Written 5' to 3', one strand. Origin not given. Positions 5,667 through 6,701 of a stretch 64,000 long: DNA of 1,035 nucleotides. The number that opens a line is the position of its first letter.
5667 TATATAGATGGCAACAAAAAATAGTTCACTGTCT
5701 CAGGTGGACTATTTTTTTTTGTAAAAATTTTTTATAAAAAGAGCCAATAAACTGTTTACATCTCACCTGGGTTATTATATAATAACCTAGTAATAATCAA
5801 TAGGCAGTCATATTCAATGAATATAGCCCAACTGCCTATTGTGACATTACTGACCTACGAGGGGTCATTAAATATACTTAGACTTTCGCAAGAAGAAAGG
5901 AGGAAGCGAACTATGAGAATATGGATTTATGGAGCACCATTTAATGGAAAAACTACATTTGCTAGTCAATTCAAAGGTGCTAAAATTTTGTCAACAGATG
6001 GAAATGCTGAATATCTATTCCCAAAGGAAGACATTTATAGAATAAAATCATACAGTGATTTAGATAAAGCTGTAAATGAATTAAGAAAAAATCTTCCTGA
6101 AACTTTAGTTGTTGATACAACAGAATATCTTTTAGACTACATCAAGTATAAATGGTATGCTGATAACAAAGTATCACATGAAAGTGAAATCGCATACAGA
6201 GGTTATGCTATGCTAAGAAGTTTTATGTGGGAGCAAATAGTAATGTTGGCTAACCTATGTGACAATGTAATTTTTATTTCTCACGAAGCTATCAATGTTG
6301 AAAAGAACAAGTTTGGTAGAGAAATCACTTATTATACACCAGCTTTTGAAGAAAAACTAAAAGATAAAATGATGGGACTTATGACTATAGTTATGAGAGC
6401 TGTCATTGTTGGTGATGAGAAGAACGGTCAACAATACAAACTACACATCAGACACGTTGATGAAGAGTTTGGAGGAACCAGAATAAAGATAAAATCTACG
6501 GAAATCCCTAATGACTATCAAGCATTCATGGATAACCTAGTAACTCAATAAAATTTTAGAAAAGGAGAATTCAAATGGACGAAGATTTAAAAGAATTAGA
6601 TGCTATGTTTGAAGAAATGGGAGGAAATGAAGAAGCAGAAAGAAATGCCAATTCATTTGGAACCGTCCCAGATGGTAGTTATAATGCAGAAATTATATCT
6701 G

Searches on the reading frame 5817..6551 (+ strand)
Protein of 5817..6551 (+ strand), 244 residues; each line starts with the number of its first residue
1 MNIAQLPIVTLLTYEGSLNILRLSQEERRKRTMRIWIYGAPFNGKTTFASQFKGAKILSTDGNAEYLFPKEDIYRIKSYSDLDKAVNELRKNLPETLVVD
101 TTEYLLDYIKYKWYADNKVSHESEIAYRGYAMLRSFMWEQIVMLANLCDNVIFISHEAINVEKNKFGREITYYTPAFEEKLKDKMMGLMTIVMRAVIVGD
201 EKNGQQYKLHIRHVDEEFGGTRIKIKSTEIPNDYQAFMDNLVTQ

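Call 43: search_protein_families(library=pfam, proteins=[window:5817-6551:+], max_evalue=0.01)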
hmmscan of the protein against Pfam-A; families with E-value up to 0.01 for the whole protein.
window:5817-6551:+ (244 aa): 2 families
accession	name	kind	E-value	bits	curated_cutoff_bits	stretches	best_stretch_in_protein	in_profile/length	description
PF13479.12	AAA_24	-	2.4e-24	86.7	27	1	33-220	3-192/195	AAA domain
PF09874.14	DUF2101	-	0.0074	16.5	22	0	98-172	74-146/206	Predicted membrane protein (DUF2101)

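Call 58: search_protein_families(library=phrogs, proteins=[window:5817-6551:+], max_evalue=1)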
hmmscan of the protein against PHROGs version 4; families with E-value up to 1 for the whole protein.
window:5817-6551:+ (244 aa): 4 families
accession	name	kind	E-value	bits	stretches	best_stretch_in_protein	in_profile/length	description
phrog_124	-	DNA, RNA and nucleotide metabolism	9.5e-32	111.8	1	19-237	30-253/382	Sak4-like ssDNA annealing protein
phrog_8097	-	DNA, RNA and nucleotide metabolism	1.4e-30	107.6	1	20-241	244-480/598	exonuclease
phrog_6891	-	other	0.16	12.6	0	30-58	40-66/310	ATPase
phrog_21574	-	unknown function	0.19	12.8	1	134-215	45-125/125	-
